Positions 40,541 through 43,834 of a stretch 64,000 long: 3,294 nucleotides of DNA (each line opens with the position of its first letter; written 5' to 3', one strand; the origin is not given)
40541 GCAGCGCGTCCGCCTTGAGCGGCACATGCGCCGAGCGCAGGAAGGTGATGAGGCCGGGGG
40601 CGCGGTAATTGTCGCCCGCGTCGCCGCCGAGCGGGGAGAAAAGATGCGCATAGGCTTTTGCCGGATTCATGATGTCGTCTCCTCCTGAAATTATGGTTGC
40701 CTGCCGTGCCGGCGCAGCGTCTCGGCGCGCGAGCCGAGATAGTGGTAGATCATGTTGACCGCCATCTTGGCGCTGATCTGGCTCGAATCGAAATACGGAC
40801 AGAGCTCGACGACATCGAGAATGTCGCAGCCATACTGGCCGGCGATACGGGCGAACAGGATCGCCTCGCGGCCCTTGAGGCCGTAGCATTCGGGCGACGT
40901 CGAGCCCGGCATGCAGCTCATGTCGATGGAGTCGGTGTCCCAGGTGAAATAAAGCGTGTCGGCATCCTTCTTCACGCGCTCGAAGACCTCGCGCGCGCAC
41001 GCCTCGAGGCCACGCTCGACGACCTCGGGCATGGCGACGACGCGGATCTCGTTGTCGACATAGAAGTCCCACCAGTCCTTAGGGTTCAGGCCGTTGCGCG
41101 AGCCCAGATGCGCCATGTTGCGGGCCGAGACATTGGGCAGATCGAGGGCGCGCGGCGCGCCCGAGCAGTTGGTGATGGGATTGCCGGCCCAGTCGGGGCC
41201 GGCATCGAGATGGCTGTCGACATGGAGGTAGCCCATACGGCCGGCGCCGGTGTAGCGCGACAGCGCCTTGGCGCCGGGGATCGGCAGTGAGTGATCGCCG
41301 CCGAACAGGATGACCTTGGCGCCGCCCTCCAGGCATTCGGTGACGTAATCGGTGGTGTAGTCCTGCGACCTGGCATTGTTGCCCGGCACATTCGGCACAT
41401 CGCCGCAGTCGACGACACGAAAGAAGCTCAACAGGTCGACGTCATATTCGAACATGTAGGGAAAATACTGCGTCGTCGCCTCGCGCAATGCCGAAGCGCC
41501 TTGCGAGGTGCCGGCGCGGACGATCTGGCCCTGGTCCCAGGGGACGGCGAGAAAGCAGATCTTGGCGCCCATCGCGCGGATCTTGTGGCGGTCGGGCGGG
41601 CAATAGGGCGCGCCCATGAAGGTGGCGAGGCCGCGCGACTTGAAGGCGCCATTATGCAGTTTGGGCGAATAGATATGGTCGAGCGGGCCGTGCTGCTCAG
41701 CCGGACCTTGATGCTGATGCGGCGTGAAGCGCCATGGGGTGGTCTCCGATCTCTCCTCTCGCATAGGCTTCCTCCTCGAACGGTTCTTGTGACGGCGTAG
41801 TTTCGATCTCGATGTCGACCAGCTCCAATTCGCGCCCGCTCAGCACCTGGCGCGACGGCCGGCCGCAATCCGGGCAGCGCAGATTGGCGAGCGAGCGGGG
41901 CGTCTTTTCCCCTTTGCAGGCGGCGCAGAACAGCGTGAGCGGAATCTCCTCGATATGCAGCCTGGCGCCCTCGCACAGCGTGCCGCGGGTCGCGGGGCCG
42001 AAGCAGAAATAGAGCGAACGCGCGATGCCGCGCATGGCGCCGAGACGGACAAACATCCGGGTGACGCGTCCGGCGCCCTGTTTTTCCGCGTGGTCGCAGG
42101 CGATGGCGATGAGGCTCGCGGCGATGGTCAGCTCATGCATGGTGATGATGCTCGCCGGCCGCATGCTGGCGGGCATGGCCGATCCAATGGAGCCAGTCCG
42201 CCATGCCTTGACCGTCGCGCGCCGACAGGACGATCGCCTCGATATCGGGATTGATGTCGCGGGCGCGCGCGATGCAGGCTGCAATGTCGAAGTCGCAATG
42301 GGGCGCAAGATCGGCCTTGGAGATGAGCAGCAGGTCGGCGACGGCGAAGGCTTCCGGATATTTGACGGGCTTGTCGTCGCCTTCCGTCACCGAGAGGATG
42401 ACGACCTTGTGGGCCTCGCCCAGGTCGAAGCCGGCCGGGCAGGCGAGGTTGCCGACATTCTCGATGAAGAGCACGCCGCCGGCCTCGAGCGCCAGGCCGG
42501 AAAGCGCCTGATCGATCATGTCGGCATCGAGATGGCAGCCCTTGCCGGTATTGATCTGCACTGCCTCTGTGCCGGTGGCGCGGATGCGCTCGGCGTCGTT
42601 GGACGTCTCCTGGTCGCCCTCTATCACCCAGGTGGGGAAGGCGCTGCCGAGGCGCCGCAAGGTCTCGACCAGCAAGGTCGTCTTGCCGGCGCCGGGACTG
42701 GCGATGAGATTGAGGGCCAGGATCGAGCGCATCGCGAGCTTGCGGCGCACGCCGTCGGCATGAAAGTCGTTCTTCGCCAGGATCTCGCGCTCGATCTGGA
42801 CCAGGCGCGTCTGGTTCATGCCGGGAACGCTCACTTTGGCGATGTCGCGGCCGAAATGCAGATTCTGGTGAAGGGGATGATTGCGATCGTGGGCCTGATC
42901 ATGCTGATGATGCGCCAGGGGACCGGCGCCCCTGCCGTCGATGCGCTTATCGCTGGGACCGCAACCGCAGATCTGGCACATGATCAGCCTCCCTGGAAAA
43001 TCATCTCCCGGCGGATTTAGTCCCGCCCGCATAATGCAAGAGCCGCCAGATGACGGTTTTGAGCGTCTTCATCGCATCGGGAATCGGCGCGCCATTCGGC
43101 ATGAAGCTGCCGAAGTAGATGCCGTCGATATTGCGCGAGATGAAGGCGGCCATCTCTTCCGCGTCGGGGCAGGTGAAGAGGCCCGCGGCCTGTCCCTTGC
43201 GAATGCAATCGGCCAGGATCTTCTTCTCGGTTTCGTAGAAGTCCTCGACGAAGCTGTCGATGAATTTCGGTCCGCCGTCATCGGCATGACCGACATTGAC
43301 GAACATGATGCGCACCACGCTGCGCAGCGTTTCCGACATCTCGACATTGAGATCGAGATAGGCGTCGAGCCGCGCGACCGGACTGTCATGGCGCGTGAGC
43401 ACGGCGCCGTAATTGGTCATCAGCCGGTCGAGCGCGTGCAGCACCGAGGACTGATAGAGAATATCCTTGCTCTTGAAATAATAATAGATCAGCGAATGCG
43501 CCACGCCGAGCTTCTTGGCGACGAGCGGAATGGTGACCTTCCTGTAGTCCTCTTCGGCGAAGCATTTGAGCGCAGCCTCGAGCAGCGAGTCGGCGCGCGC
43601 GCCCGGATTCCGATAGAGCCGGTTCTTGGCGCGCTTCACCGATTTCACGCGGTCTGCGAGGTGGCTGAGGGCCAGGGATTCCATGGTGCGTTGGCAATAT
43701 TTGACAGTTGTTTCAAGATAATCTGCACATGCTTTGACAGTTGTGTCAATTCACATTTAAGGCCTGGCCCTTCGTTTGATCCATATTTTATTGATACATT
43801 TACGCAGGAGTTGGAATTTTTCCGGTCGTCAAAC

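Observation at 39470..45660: Chromosomal Ni-dependent heteromeric guanidine-hydrolase system, a likely natural ancestor of the metformin-degradation cluster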

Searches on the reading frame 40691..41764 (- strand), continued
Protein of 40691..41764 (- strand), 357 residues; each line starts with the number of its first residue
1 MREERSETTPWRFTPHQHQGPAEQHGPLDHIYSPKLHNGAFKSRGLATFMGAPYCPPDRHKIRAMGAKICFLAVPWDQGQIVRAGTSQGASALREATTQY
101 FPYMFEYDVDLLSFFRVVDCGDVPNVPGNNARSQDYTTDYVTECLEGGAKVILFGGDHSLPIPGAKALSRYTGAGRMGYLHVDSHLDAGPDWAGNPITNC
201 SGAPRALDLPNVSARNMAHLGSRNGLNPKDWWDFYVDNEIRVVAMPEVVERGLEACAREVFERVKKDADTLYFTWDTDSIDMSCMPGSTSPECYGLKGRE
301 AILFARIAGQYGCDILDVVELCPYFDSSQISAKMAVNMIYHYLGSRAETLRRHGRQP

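Call 56: find_encoding_contigs(protein=P0125, flank=10000, max_places=3)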
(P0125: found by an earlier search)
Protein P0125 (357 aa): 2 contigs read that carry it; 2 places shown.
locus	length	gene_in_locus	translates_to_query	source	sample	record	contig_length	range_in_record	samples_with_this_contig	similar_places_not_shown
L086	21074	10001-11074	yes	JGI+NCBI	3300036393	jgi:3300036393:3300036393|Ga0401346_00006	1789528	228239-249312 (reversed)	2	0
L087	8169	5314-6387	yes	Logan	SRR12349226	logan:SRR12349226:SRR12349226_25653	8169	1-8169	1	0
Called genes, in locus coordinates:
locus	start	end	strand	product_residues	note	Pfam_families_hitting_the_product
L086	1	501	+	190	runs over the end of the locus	PF07336:ABATE, PF11706:zf-CGNR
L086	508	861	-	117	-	PF05164:ZapA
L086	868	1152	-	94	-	PF13747:DUF4164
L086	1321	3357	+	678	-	PF13292:DXP_synthase_N (weak), PF00456:Transketolase_N, PF00676:E1_dh (weak), PF02779:Transket_pyr, PF02780:Transketolase_C, PF22613:Transketolase_C_1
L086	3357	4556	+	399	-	PF00162:PGK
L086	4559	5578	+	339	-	PF00274:Glycolytic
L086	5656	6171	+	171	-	PF07883:Cupin_2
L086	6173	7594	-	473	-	PF02133:Transp_cyt_pur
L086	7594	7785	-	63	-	-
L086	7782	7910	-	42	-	-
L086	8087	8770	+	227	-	PF00440:TetR_N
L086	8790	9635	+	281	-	PF02492:cobW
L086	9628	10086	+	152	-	PF01155:HypA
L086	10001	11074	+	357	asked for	PF00491:Arginase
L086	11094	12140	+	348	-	PF00491:Arginase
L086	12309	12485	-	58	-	PF04325:DUF465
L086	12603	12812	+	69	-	PF04325:DUF465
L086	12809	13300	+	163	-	PF00731:AIRC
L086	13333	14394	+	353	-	PF22660:RS_preATP-grasp-like, PF02222:ATP-grasp, PF17769:PurK_C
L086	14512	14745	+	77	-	PF01165:Ribosomal_S21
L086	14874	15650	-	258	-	PF00459:Inositol_P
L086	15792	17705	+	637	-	PF16177:ACAS_N, PF00501:AMP-binding, PF13193:AMP-binding_C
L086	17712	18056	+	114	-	PF02311:AraC_binding, PF07883:Cupin_2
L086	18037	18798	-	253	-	PF00413:Peptidase_M10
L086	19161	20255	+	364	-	PF07690:MFS_1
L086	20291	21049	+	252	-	PF00106:adh_short, PF08659:KR (faint), PF13561:adh_short_C2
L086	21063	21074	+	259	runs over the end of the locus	PF00106:adh_short, PF08659:KR, PF13561:adh_short_C2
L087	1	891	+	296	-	?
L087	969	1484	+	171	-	PF07883:Cupin_2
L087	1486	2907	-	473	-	PF02133:Transp_cyt_pur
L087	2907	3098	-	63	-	-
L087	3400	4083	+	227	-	PF00440:TetR_N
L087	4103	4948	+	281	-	PF02492:cobW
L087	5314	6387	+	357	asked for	PF00491:Arginase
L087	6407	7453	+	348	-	PF00491:Arginase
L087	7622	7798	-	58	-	PF04325:DUF465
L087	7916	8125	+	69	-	PF04325:DUF465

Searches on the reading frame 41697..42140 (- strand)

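Call 29: search_protein_families(library=ncbifam, proteins=[window:41697-42140:-], max_evalue=0.001)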
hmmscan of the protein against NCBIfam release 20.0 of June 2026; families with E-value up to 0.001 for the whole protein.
window:41697-42140:- (147 aa): 6 families
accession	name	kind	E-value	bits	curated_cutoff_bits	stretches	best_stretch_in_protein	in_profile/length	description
TIGR00100.1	hypA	equivalog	9.1e-26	90.2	88.1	1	1-113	1-114/116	hydrogenase maturation nickel metallochaperone HypA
NF002979.0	PRK03681.1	subfamily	2.5e-17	63.2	121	1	1-114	1-115/116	hydrogenase/urease nickel incorporation protein HypA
NF001976.0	PRK00762.1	equivalog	1.7e-16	60.1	146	1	1-115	1-121/124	hydrogenase maturation nickel metallochaperone HypA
NF001839.0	PRK00564.1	equivalog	4.3e-15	55.9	112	1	1-113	1-115/117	hydrogenase/urease nickel incorporation protein HypA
NF009046.0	PRK12380.1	subfamily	6.4e-13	49.1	113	1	1-113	1-113/113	hydrogenase/urease nickel incorporation protein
NF003008.0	PRK03824.1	equivalog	6.7e-11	42.3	125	1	1-77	1-78/135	hydrogenase nickel incorporation protein HypA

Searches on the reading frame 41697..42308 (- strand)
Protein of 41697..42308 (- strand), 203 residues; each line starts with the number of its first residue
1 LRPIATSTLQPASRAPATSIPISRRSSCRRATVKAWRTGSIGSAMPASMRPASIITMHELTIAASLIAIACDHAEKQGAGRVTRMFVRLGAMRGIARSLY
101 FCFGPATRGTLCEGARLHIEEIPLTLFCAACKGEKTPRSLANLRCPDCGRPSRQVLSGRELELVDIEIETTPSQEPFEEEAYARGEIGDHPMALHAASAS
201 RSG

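Call 3: search_protein_families(library=pfam, proteins=[window:41697-42308:-], max_evalue=0.01)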
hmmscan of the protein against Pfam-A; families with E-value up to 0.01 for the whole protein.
window:41697-42308:- (203 aa): 1 family
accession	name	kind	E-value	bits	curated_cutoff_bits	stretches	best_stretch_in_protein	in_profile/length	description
PF01155.25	HypA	-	6.5e-26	91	28.9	1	57-168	1-112/112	Hydrogenase/urease nickel incorporation, metallochaperone, hypA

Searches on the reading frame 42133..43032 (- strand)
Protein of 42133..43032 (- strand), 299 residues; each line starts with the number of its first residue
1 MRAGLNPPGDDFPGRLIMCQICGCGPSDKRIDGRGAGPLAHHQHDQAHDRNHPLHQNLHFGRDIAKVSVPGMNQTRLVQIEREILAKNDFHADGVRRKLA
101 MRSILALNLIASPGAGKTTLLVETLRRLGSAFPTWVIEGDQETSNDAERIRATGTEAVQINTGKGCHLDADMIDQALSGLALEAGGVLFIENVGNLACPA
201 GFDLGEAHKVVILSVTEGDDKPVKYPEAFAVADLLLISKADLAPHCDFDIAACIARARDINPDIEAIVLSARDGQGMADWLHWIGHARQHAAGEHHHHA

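Call 3: search_protein_families(library=pfam, proteins=[window:42133-43032:-], max_evalue=0.01)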
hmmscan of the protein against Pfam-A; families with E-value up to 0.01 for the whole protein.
window:42133-43032:- (299 aa): 1 family
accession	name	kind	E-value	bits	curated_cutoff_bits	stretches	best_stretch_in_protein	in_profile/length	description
PF02492.25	cobW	-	1.7e-20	73.8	20.7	1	110-265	6-177/180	CobW/HypB/UreG, nucleotide-binding domain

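Call 29: search_protein_families(library=ncbifam, proteins=[window:42133-42981:-], max_evalue=0.001)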
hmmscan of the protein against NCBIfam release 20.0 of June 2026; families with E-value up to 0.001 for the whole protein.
window:42133-42981:- (282 aa): 4 families
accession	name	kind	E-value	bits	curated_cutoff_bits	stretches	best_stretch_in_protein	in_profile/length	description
NF007775.0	PRK10463.1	equivalog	1.4e-102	343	385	1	1-270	1-287/290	hydrogenase nickel incorporation protein HypB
TIGR00073.1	hypB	equivalog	4e-79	265.1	121.2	1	61-271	4-214/217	hydrogenase nickel incorporation protein HypB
NF053667.1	HypB_prefix_1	domain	6.7e-14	53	30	1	1-60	1-72/72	hydrogenase nickel incorporation protein HypB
TIGR00101.1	ureG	equivalog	1.5e-08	34.7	204.2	1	94-269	8-193/199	urease accessory protein UreG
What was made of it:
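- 42133..42981 (-): hypB nickel GTPase (282 aa), with CxxCGC N-terminus, His-rich region and P-loop. Call 29: TIGR00073 at 265 bits, NF007775 at 343 bits.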

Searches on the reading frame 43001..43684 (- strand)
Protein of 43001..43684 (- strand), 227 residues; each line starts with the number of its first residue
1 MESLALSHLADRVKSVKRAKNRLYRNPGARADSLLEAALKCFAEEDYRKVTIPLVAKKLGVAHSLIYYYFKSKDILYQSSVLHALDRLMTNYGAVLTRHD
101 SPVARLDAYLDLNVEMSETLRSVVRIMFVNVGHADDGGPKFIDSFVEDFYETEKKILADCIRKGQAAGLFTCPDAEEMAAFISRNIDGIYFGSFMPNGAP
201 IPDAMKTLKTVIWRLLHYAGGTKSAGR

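Call 3: search_protein_families(library=pfam, proteins=[window:43001-43684:-], max_evalue=0.01)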
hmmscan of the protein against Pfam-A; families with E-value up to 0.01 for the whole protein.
window:43001-43684:- (227 aa): 4 families
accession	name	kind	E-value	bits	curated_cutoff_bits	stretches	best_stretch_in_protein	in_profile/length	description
PF00440.29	TetR_N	-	8.3e-14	51.5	24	1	34-77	1-44/47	Bacterial regulatory proteins, tetR family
PF13977.11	TetR_C_6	-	0.00027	21.5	27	1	103-206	2-103/115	BetI-type transcriptional repressor, C-terminal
PF13022.12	HTH_Tnp_1_2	-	0.0045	17.5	27.9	0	39-95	16-75/122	Helix-turn-helix of insertion element transposase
PF17935.6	TetR_C_27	-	0.0073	16.9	26.1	0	145-182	40-77/106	Tetracyclin repressor-like, C-terminal domain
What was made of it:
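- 43001..43684 (-): TetR/AcrR regulator (MetR1 orthologue, 227 aa), first gene of the operon. Call 3: PF00440 at E 8e-14.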

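Call 29: search_protein_families(library=ncbifam, proteins=[window:43001-43684:-], max_evalue=0.001)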
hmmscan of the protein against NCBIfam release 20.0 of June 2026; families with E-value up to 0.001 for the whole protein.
window:43001-43684:- (227 aa): 16 families
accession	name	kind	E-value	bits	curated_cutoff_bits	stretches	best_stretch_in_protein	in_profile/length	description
TIGR03384.1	betaine_BetI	equivalog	6.4e-13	48.8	201.3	1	29-123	8-102/189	choline-binding transcriptional repressor BetI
NF001978.0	PRK00767.1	equivalog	1.1e-10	41.7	118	1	30-125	10-106/197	transcriptional regulator BetI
TIGR03613.1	RutR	equivalog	3.2e-10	40.2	368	1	26-131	5-109/202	pyrimidine utilization regulatory protein R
NF053878.1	FATransRegFadRBac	equivalog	7e-09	35.7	200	1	32-165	6-139/190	fatty acid metabolism transcriptional regulator FadR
NF011584.0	PRK15008.1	equivalog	1.5e-08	34.7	230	1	23-148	12-133/212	HTH-type transcriptional regulator RutR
NF041196.1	ScbR_bind_reg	equivalog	8.3e-07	29.4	150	1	32-189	9-161/191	ScbR family autoregulator-binding transcription factor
NF007015.0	PRK09480.1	equivalog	9.4e-07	28.6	120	1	25-182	6-161/197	nucleoid occlusion factor SlmA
NF050111.1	TransRegSACE7040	equivalog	9.7e-07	28.9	250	1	30-127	2-99/186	SACE_7040 family transcriptional regulator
NF051457.1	acryl_TF_AcuR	equivalog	1.3e-05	24.6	247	1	31-180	19-170/204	acrylate utilization transcriptional regulator AcuR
NF037937.1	septum_RefZ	equivalog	1.4e-05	25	180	1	33-90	3-60/195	forespore capture DNA-binding protein RefZ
NF053731.1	TransRegFasRMycb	equivalog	2.8e-05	24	330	1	18-108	2-90/199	HTH-type transcriptional activator FasR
TIGR03968.1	mycofact_TetR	equivalog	4.8e-05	23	224.9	1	24-113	4-93/190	mycofactocin system transcriptional regulator MftR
NF051852.1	efflux_TF_MtrR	exception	4.9e-05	23.2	280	1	32-165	13-152/205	multidrug efflux system transcriptional repressor MtrR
NF033703.1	transcr_KstR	equivalog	0.00019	21.1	280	1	31-114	9-92/185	cholesterol catabolism transcriptional regulator KstR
NF007949.0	PRK10668.1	equivalog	0.00048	19.7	271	1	33-165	15-153/216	multidrug efflux transporter transcriptional repressor AcrR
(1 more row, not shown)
